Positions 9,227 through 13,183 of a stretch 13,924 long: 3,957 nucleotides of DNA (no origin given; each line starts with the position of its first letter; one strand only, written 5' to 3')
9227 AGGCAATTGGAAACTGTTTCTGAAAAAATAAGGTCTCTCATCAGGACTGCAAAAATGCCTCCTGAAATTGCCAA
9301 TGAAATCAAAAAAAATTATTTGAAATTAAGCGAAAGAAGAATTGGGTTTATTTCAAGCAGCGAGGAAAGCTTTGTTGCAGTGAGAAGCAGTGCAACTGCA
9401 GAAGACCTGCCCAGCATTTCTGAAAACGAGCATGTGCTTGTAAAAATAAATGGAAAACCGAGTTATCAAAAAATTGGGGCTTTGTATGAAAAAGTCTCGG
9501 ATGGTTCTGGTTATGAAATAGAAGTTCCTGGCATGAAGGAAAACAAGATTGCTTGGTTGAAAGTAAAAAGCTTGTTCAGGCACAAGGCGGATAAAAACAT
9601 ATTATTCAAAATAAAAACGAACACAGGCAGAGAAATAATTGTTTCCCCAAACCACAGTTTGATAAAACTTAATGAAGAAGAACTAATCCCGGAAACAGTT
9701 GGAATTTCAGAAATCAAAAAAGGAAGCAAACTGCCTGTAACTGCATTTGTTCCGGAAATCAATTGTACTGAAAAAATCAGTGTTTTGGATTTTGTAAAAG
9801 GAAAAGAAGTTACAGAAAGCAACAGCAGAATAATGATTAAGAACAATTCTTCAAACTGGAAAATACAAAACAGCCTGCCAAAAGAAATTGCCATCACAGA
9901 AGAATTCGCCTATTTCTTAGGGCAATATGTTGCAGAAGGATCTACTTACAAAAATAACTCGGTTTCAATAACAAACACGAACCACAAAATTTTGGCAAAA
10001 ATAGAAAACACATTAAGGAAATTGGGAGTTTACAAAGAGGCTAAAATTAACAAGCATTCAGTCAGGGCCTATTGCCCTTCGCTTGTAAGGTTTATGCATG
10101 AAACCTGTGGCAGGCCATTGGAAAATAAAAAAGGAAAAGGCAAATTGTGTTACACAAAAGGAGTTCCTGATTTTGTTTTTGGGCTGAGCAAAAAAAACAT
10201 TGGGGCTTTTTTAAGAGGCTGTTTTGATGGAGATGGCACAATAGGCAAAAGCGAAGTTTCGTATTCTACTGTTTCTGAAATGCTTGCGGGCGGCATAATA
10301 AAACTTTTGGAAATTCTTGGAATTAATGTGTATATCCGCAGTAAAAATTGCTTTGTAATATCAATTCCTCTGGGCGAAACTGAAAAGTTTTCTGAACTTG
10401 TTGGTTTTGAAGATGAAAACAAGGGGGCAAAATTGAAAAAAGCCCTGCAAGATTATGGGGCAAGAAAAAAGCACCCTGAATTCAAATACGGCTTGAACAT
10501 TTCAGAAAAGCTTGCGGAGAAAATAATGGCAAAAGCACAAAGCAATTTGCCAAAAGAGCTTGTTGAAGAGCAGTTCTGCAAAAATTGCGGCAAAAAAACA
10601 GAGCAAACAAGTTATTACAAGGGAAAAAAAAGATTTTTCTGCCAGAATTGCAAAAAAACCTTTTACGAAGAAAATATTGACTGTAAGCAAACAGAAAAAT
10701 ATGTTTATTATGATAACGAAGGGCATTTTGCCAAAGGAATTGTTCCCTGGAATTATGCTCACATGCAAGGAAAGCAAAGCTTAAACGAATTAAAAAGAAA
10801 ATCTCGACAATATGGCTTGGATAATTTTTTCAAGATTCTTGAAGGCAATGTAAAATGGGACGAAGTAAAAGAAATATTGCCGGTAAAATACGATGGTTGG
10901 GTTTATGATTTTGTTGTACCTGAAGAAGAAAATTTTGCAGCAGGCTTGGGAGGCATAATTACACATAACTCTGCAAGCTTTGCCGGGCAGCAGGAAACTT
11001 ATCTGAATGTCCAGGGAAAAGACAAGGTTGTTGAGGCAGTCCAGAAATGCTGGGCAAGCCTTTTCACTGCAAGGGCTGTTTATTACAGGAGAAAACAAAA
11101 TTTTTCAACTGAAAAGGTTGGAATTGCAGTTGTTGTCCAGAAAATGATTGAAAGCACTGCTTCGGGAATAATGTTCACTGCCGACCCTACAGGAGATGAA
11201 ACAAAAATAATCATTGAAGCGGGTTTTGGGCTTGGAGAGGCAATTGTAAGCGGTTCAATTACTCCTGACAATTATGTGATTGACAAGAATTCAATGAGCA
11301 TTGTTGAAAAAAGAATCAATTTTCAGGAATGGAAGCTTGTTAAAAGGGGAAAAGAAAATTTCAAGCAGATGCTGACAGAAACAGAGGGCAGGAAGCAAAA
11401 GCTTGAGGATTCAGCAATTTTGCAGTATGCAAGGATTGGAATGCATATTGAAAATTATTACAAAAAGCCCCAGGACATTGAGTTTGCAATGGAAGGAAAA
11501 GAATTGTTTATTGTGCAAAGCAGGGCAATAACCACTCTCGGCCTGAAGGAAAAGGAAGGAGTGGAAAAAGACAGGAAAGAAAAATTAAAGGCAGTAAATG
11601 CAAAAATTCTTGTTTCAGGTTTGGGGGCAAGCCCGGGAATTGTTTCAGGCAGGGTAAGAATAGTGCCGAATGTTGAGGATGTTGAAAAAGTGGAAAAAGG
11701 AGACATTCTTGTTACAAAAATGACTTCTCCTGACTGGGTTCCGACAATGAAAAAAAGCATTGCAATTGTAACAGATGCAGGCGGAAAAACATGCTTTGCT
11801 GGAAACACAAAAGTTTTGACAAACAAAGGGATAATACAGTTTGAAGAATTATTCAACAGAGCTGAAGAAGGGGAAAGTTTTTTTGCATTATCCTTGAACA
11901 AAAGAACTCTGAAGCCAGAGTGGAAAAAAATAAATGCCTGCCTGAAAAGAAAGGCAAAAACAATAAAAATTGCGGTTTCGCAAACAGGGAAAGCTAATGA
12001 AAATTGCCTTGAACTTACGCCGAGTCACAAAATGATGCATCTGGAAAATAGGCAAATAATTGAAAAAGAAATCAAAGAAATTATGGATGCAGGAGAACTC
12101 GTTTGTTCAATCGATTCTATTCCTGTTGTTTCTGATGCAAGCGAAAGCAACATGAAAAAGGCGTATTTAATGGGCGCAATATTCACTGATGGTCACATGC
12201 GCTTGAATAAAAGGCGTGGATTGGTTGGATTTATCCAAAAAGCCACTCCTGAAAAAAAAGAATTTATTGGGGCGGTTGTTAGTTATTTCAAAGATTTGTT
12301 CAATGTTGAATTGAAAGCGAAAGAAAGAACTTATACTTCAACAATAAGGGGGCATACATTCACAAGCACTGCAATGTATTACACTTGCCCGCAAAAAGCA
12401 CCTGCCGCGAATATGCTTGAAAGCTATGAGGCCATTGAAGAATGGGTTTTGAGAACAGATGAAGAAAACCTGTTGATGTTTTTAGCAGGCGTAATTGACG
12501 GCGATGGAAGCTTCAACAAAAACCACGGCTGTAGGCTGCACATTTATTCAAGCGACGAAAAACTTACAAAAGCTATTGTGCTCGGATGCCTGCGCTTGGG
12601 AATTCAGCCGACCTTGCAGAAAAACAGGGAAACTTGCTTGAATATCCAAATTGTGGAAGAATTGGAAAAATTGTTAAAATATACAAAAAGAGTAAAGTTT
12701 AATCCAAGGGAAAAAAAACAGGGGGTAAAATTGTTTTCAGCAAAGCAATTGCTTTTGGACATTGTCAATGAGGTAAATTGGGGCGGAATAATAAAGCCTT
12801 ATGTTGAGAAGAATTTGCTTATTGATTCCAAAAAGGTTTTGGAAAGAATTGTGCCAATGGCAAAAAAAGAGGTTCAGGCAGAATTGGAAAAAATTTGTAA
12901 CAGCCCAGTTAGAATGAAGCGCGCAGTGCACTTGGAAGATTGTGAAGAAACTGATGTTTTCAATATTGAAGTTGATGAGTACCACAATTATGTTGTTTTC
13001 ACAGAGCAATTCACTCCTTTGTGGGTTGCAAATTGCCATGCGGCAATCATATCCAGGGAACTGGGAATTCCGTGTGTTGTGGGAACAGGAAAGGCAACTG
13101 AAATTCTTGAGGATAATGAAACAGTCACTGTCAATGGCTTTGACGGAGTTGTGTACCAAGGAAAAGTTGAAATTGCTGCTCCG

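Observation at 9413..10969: Intein 1 is inserted in the ATP-grasp AEDLP|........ motif with Ser1/Ser+1, possibly an uncatalogued insertion site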

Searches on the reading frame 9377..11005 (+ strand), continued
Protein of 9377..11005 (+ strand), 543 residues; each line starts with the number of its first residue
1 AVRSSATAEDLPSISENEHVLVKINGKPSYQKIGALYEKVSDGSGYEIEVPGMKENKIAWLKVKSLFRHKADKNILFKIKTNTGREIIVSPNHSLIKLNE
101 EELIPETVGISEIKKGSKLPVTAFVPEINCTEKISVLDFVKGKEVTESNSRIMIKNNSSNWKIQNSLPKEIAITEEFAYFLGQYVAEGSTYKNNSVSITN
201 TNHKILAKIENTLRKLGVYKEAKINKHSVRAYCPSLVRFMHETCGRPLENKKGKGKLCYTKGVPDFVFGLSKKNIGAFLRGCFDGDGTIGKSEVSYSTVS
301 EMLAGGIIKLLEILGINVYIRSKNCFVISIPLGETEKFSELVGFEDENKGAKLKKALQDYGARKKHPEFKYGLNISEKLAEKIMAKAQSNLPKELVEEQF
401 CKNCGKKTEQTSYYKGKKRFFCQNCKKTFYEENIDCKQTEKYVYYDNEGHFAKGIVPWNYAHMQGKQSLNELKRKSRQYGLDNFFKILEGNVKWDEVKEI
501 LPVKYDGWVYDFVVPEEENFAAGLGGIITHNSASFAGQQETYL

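Call 67: list_cluster_members(proteins=[P0018, P0019, P0020, P0021, P0022, P0023, P0002, P0003, P0030, P0033])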
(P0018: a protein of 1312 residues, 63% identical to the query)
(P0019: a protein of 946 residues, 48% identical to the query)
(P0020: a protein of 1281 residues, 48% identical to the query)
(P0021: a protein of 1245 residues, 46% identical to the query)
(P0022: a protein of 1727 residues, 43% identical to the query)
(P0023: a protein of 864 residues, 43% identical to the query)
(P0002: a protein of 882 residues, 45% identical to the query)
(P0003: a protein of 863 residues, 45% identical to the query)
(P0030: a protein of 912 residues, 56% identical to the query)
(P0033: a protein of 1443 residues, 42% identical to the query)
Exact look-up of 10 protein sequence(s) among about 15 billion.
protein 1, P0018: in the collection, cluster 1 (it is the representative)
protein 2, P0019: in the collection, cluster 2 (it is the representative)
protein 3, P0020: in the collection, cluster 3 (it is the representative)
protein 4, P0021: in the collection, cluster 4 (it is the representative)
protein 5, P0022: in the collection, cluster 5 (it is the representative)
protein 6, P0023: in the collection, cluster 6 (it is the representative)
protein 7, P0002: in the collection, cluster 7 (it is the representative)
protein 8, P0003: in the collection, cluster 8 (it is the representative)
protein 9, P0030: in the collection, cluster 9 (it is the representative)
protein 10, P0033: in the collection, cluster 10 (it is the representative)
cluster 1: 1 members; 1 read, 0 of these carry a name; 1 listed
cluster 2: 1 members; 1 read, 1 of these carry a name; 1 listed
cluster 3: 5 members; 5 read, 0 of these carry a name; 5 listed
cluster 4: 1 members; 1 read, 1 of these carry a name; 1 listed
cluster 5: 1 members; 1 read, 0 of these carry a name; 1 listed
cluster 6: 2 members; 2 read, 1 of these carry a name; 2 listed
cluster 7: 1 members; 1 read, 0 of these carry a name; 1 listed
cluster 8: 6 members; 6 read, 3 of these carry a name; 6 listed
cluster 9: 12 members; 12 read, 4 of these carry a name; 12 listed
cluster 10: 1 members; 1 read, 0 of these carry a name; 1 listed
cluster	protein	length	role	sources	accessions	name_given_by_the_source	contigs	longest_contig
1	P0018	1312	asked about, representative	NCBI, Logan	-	-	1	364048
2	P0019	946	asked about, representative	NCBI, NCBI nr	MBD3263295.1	hypothetical protein GF374_02860, partial [Candidatus Woesearchaeota archaeon] | hypothetical protein [Candidatus Woesearchaeota archaeon]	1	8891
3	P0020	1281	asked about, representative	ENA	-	-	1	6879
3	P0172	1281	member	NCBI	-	-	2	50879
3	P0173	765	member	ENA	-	-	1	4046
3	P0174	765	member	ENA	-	-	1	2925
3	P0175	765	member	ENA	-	-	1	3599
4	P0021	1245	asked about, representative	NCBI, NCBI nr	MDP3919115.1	MAG: PEP/pyruvate-binding domain-containing protein, partial [Nanoarchaeota archaeon] | PEP/pyruvate-binding domain-containing protein [Nanoarchaeota archaeon]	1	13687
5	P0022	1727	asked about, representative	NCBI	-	-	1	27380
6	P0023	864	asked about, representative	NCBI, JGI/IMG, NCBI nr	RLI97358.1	MAG: hypothetical protein DRP00_04055 [Candidatus Aenigmatarchaeota archaeon] | MAG: hypothetical protein DRP00_04055 [Candidatus Aenigmarchaeota archaeon]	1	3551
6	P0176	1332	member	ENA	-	-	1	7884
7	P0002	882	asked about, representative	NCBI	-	-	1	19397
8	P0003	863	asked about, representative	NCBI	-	-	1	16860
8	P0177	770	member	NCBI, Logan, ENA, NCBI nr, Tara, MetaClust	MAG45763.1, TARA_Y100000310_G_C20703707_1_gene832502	MAG: phosphoenolpyruvate synthase [Nanoarchaeota archaeon] | phosphoenolpyruvate synthase [Nanoarchaeota archaeon] | strand:- start:464 stop:2776 length:2313 start_codon:yes stop_codon:yes gene_type:complete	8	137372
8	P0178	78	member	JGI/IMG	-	pyruvate,water dikinase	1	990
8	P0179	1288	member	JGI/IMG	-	pyruvate,water dikinase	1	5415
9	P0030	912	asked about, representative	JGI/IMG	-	-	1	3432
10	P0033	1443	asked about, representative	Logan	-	-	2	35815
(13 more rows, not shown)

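Call 75: search_protein_families(library=ncbifam, proteins=[window:9413-10969:+], max_evalue=0.001)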
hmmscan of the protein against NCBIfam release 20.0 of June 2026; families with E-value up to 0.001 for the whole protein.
window:9413-10969:+ (519 aa): 12 families
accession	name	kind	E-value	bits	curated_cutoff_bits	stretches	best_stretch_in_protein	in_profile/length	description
NF011491.0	PRK14898.1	equivalog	6.4e-45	153.5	783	1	34-368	122-445/860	DNA-directed RNA polymerase subunit A''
NF003159.0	PRK04132.1-4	equivalog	2.3e-17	62.3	999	2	20-145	75-205/852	replication factor C small subunit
NF003157.0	PRK04132.1-2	equivalog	7.6e-13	47.3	1103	1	157-341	164-352/864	replication factor C small subunit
NF045703.1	rSAM_Tes_intein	exception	8.6e-13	47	1700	2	35-146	203-311/1040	tetraether lipid synthase Tes, intein-containing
NF003158.0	PRK04132.1-3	equivalog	3.7e-11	40.9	1750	1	19-148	76-209/1437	replication factor C small subunit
NF005852.0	PRK07773.1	equivalog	2.6e-10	39.2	780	1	159-310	502-666/886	replicative DNA helicase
NF011287.0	PRK14698.1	equivalog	6.2e-10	37.7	1238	1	36-311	286-536/1017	V-type ATP synthase subunit A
TIGR01445.1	intein_Nterm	domain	6.9e-10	39.8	24.5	1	2-83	2-81/83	intein N-terminal splicing region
NF011418.0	PRK14845.1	equivalog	2e-08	32.5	756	1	44-519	74-474/1049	translation initiation factor IF-2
NF011303.0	PRK14715.1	equivalog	1.9e-06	25.3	1585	1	163-308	1118-1262/1627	DNA-directed DNA polymerase II large subunit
NF038098.1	GyrA_w_intein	exception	2e-06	26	1850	1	166-353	240-433/1232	intein-containing DNA gyrase subunit A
NF011302.0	PRK14714.1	equivalog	0.00012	19.8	1791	1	15-130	964-1075/1350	DNA-directed DNA polymerase II large subunit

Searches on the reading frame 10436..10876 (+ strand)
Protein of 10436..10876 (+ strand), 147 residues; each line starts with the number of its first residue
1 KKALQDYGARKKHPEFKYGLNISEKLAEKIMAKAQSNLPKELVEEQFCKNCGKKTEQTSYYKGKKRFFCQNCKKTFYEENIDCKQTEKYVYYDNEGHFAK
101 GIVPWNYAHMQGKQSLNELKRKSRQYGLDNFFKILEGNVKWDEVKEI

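Call 40: search_protein_families(library=pfam, proteins=[window:10436-10876:+], max_evalue=10)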
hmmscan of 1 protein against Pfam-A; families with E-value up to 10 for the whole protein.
seq(147 aa): 20 families
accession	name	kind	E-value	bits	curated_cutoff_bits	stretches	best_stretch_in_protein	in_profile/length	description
PF14803.11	Zn_ribbon_Nudix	-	0.00098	19.4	25.6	1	47-78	2-34/34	Nudix N-terminal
PF10080.14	FtrD-like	-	0.0019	18.7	26.3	1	45-82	34-67/101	Membrane iron-sulfur containing protein FtrD-like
PF07191.17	Zn_ribbon_6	-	0.023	15.2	25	1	42-74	26-57/67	Double zinc ribbon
PF06044.18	DpnI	-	0.024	14.7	26.7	1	42-77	27-64/183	Dam-replacing family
PF04032.22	Rpr2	-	0.035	14.8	29.3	1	26-53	27-53/90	RNAse P Rpr2/Rpp21/SNM1 subunit domain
PF00130.28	C1_1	-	0.048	13.9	26.5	1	42-76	8-38/53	Phorbol esters/diacylglycerol binding domain (C1 domain)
PF13920.12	zf-C3HC4_3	-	0.051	13.8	27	1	45-83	2-39/49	Zinc finger, C3HC4 type (RING finger)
PF16919.11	PknG_rubred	-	0.072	13.5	28.5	1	45-76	36-68/74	Protein kinase G rubredoxin domain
PF18912.6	DZR_2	-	0.095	13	27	1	43-72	34-55/56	Double zinc ribbon domain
PF12760.12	Zn_ribbon_IS1595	-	0.14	12.5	25.4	1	48-75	21-46/46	Transposase zinc-ribbon domain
PF08271.17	Zn_Ribbon_TF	-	0.16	12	29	1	47-63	21-37/43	TFIIB zinc-binding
PF13240.11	Zn_Ribbon_1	-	0.27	11.5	25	1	47-56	1-10/23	zinc-ribbon domain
PF24458.1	DUF7573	-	0.32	11.4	30.2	1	45-74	11-38/39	Domain of unknown function (DUF7573)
PF13248.11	Zn_ribbon_3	-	0.56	10.2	27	1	46-54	17-25/26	zinc-ribbon domain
PF25420.1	zf-C2H2_ZN292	-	0.95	10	27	1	64-80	9-25/33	ZN292-like C2H2 zinc finger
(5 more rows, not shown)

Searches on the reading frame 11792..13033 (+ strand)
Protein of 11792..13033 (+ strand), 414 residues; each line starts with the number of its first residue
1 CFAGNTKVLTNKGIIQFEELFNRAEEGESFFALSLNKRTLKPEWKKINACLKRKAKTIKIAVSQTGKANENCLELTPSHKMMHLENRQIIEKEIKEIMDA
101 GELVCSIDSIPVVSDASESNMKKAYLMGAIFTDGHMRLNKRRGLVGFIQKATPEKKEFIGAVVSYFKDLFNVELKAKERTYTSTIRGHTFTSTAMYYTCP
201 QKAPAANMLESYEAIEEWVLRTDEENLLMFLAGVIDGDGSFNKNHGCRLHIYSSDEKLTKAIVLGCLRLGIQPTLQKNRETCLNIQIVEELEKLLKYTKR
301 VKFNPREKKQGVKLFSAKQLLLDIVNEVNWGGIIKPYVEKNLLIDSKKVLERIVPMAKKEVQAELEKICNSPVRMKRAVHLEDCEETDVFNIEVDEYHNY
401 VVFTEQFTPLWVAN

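Call 6: search_protein_families(library=pfam, proteins=[window:11792-13033:+], max_evalue=0.01)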
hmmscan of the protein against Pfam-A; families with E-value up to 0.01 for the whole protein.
window:11792-13033:+ (414 aa): 3 families
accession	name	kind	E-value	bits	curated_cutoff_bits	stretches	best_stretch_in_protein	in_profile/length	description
PF14890.11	Intein_splicing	-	4.8e-10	39.9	35.8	1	9-402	3-148/155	Intein splicing domain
PF14528.11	LAGLIDADG_3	-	7.3e-10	39.4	22.5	1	227-282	3-59/82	LAGLIDADG-like domain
PF05204.19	Hom_end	-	5.1e-06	27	21.1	1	220-280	6-67/110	Homing endonuclease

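Call 53: find_homologous_proteins(query=window:11792-13033:+, max_evalue=1e-10)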
Query window:11792-13033:+ (414 aa): 8 proteins with E <= 1e-10 among 5144 candidates.
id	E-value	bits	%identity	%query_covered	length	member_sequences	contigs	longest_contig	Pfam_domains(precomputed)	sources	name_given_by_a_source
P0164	4.0e-90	321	40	100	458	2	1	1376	PF00391.30,PF14528.12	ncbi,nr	ncbi:MAG: phosphoenolpyruvate synthase, partial [Parcubacteria group bacterium]|nr:phosphoenolpyruva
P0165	3.4e-63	232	36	89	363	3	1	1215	PF14528.12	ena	-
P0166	2.7e-60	222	39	81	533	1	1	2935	PF00391.30,PF02896.25,PF14528.12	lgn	-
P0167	3.0e-56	209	34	100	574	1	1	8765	PF00391.30,PF14528.12,PF14890.12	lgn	-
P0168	1.3e-50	191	46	54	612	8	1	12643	PF00391.30,PF02896.25,PF14528.12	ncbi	-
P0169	2.6e-50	190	39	74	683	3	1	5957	PF00391.30,PF02896.25,PF14528.12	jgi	jgi:pyruvate,water dikinase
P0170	1.1e-37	148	47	45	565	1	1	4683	PF00391.30,PF02896.25,PF14528.12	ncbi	-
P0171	4.2e-37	146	40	56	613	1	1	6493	PF00391.30,PF02896.25,PF14528.12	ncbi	ncbi:MAG: putative PEP-binding protein [archaeon]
